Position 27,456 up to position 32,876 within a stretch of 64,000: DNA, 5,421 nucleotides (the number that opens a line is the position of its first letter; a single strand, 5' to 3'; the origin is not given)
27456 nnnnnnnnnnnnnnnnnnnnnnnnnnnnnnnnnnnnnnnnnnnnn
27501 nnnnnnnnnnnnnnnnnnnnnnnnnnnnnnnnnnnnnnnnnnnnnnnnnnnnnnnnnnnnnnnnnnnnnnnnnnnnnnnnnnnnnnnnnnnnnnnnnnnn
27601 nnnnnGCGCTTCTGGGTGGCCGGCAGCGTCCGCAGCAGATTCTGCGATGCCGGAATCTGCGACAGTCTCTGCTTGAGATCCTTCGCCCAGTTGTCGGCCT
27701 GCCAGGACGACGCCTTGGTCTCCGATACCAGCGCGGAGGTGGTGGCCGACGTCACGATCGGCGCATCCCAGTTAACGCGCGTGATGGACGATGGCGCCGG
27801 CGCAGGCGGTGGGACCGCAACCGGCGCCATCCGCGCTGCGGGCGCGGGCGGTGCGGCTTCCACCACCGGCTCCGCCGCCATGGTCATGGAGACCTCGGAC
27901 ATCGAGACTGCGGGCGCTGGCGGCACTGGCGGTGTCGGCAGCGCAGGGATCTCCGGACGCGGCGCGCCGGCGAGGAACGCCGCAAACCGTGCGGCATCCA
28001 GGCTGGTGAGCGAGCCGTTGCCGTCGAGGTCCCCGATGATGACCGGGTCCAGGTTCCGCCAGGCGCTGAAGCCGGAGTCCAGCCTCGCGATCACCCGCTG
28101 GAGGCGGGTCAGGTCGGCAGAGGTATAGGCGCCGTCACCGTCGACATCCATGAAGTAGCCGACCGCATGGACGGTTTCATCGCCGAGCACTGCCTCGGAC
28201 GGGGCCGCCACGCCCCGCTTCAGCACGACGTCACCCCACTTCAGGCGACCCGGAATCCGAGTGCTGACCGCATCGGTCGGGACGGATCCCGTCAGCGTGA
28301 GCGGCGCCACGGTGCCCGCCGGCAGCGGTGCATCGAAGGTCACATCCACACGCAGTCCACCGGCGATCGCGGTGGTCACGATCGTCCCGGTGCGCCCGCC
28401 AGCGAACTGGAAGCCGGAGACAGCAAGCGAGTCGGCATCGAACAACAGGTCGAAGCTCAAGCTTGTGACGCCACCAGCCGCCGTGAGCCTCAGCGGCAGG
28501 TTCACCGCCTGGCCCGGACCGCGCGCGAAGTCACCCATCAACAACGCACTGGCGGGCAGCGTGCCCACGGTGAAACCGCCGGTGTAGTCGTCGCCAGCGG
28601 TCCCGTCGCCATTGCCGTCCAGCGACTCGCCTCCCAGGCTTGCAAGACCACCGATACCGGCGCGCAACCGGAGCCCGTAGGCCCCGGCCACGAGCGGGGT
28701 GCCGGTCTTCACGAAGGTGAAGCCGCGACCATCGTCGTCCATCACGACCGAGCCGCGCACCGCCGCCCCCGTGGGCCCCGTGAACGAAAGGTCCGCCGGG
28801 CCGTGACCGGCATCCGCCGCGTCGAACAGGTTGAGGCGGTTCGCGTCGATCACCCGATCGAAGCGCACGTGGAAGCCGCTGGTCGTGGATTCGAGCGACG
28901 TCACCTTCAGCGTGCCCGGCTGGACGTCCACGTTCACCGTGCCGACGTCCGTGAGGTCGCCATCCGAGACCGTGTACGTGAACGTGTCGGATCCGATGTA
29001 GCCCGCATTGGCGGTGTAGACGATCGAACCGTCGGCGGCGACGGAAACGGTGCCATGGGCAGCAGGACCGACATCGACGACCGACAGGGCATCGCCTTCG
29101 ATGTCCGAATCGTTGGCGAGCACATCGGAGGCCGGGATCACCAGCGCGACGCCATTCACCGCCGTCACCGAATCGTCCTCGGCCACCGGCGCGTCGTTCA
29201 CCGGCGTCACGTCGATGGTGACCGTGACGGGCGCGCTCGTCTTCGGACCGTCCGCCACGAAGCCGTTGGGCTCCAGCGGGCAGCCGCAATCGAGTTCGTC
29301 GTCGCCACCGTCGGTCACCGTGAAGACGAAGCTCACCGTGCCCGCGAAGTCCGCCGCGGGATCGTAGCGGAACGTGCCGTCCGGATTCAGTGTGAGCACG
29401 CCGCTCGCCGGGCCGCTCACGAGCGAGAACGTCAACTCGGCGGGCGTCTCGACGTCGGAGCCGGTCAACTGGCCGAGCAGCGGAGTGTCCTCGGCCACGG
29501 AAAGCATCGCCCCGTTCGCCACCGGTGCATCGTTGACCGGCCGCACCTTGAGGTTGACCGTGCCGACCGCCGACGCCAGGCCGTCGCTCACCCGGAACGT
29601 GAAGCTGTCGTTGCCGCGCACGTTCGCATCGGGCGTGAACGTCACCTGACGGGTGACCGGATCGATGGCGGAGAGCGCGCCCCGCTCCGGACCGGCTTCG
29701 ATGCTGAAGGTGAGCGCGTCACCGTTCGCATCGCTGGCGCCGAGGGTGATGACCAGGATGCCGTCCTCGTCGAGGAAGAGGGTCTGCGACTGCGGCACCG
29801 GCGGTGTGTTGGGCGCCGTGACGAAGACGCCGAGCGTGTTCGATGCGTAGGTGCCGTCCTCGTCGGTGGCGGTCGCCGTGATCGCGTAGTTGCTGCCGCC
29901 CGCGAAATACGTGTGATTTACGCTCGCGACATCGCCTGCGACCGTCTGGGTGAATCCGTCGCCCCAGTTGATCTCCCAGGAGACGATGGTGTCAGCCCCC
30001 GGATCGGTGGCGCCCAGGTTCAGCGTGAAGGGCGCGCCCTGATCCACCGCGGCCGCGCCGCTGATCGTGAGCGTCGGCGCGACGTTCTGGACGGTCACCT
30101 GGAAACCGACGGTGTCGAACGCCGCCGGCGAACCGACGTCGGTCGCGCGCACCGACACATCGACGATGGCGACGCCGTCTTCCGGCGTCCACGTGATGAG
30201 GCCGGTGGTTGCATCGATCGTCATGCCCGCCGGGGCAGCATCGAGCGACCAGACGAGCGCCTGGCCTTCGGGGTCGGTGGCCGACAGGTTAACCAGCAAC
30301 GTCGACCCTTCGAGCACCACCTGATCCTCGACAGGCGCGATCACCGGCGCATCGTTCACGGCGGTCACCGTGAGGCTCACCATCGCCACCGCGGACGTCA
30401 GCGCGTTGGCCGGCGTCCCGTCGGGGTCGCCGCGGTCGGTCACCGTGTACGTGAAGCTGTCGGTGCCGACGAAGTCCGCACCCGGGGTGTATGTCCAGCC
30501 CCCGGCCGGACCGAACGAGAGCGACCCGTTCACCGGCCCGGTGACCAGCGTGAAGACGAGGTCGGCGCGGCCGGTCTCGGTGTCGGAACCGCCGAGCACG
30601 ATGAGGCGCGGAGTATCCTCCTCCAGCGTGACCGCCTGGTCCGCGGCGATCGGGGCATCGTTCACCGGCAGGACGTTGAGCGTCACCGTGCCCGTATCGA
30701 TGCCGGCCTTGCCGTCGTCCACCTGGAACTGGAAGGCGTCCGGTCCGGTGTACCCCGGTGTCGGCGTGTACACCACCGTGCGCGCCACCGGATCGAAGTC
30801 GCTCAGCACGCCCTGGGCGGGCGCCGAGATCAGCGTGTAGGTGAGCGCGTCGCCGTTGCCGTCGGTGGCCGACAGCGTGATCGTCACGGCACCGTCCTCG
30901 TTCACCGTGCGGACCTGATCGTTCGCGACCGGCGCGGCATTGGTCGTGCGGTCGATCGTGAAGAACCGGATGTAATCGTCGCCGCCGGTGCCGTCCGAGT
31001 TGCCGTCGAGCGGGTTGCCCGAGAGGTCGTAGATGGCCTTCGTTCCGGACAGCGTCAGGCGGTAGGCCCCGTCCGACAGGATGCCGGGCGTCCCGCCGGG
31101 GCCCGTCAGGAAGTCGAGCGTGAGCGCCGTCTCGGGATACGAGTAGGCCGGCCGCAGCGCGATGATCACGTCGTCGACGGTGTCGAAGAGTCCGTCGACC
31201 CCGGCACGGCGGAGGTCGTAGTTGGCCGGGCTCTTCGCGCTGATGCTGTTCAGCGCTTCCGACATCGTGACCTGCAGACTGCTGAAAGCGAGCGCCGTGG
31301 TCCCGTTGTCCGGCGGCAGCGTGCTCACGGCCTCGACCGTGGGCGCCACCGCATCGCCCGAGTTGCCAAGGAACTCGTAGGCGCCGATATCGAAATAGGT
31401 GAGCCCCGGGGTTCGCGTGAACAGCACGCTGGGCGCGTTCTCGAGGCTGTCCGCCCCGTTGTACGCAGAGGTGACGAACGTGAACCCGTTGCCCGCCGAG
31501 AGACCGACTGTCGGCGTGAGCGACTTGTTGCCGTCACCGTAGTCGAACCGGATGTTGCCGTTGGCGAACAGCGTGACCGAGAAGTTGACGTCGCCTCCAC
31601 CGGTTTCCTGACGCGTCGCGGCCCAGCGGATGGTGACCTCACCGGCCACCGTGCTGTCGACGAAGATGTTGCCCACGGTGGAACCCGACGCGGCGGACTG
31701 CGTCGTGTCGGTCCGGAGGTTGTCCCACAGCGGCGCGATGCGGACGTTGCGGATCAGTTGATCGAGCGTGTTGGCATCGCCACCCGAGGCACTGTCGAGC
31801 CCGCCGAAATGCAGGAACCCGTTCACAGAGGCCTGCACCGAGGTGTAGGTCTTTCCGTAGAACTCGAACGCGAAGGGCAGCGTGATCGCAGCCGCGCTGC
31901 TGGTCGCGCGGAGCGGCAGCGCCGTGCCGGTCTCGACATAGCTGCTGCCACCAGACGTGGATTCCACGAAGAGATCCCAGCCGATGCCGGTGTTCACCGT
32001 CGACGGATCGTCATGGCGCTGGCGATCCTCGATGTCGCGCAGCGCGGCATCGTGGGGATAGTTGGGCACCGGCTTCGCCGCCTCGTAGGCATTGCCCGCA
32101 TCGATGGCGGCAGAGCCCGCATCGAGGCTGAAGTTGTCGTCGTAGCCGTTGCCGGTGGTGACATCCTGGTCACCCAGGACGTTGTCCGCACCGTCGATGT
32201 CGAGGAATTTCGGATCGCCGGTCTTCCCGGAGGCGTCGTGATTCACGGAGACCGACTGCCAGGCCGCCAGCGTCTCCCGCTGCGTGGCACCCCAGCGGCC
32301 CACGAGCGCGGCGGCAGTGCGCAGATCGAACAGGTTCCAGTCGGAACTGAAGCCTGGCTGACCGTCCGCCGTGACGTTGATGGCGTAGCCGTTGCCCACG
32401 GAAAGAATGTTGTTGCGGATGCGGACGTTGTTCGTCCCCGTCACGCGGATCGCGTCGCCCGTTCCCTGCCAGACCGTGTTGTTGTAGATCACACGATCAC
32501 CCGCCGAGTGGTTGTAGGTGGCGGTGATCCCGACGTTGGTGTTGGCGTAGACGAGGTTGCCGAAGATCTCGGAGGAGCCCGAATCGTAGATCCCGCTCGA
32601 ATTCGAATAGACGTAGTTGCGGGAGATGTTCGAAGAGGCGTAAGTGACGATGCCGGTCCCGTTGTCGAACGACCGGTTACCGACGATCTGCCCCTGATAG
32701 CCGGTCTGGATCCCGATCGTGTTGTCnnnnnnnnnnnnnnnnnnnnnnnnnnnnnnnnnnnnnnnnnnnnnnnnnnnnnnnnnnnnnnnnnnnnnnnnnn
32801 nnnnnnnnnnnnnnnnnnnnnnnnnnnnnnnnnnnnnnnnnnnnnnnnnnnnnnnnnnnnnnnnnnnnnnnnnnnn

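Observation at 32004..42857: Five parallel beta-helix modules, most paired with a different lectin-like domain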

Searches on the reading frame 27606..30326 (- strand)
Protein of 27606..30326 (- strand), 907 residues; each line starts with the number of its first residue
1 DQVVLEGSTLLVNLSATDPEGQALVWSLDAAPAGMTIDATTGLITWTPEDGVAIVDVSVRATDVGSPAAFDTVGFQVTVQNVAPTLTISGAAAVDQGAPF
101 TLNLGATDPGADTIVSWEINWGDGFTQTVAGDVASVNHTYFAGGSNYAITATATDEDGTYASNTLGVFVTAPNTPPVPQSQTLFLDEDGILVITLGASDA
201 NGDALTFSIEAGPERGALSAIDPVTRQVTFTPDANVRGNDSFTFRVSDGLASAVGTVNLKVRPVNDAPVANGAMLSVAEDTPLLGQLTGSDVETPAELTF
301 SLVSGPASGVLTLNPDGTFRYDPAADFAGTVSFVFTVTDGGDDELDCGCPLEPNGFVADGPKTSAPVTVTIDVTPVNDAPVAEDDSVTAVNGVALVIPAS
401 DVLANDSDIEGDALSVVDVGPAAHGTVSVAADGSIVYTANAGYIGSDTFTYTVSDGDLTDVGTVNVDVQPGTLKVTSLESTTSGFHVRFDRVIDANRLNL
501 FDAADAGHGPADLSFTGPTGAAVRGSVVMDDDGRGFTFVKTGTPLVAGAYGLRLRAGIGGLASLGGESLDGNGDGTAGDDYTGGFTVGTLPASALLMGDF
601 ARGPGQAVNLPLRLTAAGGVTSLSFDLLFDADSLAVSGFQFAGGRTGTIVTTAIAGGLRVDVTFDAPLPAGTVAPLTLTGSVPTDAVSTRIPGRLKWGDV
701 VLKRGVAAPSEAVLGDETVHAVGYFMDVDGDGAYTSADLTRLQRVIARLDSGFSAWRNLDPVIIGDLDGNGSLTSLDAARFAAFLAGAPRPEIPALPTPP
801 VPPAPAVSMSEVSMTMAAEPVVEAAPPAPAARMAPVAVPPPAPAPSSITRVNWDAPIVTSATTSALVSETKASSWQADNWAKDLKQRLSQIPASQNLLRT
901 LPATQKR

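Call 7: search_protein_families(library=pfam, proteins=[window:27606-30326:-], max_evalue=0.01)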
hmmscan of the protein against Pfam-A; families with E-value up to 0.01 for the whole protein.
window:27606-30326:- (907 aa): 8 families
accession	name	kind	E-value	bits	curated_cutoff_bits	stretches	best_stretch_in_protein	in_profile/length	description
PF17963.7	Big_9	-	2.8e-52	176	23.6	3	377-466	1-88/89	Bacterial Ig domain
PF17803.7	Cadherin_4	-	1.6e-41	141.1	25.1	3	368-437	2-71/71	Bacterial cadherin-like domain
PF17892.7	Cadherin_5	-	2.2e-40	136.9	26.5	3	376-468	1-97/98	Cadherin-like domain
PF18911.6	PKD_4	-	7.5e-08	32.8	27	1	81-164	1-80/85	PKD domain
PF05345.18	He_PIG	-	1.7e-07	32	24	1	3-77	12-95/96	Putative Ig domain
PF16184.11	Cadherin_3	-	1.4e-06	28.6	25.5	0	226-254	70-98/106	Cadherin-like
PF00404.24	Dockerin_1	-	3.1e-05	24.5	22.9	0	723-745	33-55/57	Dockerin type I domain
PF18957.6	RibLong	-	0.0093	17.2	27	0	19-59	33-72/93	Long Rib domain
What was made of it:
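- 28857..30959 (-): Downstream tandem-95 / bacterial cadherin-like / He_PIG / PKD repeat region (context). Big_9, Cadherin_4, Cadherin_5, He_PIG and PKD_4 match (call 7).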

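Call 40: search_protein_families(library=ncbifam, proteins=[window:27606-30326:-], max_evalue=0.01)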
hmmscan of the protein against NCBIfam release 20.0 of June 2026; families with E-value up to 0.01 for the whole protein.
window:27606-30326:- (907 aa): 5 families
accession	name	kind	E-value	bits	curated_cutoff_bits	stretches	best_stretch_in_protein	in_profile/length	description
NF012211.1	tand_rpt_95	domain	1e-50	169.7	90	4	394-470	7-86/98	tandem-95 repeat protein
NF038112.1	myxo_dep_M36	subfamily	2.1e-15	55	1500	2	5-340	1205-1550/1604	myxosortase-dependent M36 family metallopeptidase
TIGR01965.1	VCBS_repeat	domain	0.0002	21.4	15.5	0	239-281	58-98/99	VCBS domain-containing protein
TIGR04225.1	CshA_fibril_rpt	repeat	0.00053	20.8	60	0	306-334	55-84/104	fibrillar adhesin CshA-type repeat protein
NF038111.1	rhom_dep_M36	equivalog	0.0013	16.2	1700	1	186-268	1199-1282/1315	rhombosortase-dependent M36 family metallopeptidase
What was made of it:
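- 28857..30959 (-): NCBIfam tand_rpt_95 also matches (call 40).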

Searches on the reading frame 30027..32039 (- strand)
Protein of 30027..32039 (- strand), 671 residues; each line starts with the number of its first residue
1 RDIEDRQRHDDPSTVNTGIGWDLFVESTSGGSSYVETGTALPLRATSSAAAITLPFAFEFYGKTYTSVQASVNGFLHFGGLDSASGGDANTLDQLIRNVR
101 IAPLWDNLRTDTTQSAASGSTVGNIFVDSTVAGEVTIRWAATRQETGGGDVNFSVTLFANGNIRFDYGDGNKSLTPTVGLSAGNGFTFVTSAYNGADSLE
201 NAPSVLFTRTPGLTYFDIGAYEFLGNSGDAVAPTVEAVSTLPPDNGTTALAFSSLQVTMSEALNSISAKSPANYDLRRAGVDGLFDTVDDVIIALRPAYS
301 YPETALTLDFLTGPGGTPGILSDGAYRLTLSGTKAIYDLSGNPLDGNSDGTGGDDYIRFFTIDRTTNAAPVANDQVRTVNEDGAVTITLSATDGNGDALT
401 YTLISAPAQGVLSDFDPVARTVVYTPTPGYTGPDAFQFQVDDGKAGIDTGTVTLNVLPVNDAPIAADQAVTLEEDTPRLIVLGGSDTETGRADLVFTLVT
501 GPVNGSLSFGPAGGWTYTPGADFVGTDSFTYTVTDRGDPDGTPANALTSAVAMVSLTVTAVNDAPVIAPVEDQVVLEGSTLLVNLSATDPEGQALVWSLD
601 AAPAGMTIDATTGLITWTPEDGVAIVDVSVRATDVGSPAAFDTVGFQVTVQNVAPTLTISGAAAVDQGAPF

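Call 40: search_protein_families(library=ncbifam, proteins=[window:30027-32039:-], max_evalue=0.01)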
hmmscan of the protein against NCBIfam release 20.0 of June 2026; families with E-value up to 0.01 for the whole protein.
window:30027-32039:- (671 aa): 3 families
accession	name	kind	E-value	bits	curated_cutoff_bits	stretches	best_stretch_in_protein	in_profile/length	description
NF012211.1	tand_rpt_95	domain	3.6e-31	107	90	2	378-469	1-97/98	tandem-95 repeat protein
NF038112.1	myxo_dep_M36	subfamily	3.5e-11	41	1500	1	369-664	1189-1485/1604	myxosortase-dependent M36 family metallopeptidase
NF038111.1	rhom_dep_M36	equivalog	0.0013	16.2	1700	1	367-462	1184-1283/1315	rhombosortase-dependent M36 family metallopeptidase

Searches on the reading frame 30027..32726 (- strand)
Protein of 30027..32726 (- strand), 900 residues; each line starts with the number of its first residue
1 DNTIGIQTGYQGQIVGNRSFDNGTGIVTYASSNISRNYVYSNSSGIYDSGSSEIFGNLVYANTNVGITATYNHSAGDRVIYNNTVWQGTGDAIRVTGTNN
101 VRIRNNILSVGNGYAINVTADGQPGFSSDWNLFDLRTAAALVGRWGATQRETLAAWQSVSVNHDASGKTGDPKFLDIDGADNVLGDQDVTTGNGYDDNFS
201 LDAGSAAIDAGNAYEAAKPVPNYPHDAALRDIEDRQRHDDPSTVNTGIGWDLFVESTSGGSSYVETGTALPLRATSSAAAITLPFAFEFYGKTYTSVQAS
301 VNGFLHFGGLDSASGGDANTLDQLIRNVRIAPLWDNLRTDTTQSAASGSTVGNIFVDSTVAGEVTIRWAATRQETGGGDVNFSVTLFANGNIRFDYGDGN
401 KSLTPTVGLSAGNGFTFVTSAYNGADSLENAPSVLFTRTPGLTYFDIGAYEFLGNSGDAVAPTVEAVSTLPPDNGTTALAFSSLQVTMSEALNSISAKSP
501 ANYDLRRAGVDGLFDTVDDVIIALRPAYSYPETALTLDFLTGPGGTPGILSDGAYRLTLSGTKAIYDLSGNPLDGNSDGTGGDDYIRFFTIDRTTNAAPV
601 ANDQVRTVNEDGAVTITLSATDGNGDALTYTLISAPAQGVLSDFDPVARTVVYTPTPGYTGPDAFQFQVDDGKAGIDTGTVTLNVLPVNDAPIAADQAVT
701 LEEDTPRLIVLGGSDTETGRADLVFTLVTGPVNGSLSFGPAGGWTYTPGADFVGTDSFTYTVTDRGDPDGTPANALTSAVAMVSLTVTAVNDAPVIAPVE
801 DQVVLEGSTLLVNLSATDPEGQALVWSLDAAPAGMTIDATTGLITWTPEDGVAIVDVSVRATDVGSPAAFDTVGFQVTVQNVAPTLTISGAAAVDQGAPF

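Call 7: search_protein_families(library=pfam, proteins=[window:30027-32726:-], max_evalue=0.01)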
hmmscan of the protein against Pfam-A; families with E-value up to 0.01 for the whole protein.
window:30027-32726:- (900 aa): 8 families
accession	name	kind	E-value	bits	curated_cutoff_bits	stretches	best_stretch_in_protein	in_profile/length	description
PF17963.7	Big_9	-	1e-33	116.5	23.6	3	596-684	1-89/89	Bacterial Ig domain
PF17892.7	Cadherin_5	-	2.2e-23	82.4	26.5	2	595-685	1-97/98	Cadherin-like domain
PF17803.7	Cadherin_4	-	2.5e-23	82.8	25.1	3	680-746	2-71/71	Bacterial cadherin-like domain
PF05345.18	He_PIG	-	5.5e-09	36.8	24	1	793-877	1-95/96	Putative Ig domain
PF05048.19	NosD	-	3.4e-06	27.1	23.6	1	4-121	41-158/212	Periplasmic copper-binding protein (NosD)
PF13229.12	Beta_helix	-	4e-06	27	25.9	1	56-120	61-122/158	Right handed beta helix region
PF18911.6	PKD_4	-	0.0076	16.7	27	0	596-631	1-38/85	PKD domain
PF16184.11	Cadherin_3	-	0.0082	16.5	25.5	0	712-739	25-52/106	Cadherin-like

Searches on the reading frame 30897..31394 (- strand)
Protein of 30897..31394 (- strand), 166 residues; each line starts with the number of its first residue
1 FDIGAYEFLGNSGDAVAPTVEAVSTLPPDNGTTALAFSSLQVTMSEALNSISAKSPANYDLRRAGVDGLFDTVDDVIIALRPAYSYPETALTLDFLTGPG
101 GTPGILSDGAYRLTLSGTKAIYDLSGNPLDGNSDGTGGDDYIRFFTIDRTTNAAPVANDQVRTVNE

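Call 75: search_protein_families(library=pfam, proteins=[window:30897-31394:-], max_evalue=1)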
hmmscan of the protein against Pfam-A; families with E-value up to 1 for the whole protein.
window:30897-31394:- (166 aa): 1 family
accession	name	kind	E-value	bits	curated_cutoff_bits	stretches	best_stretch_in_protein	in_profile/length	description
PF13205.12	Big_5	-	0.0025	19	23.6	1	15-84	2-71/105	Bacterial Ig-like domain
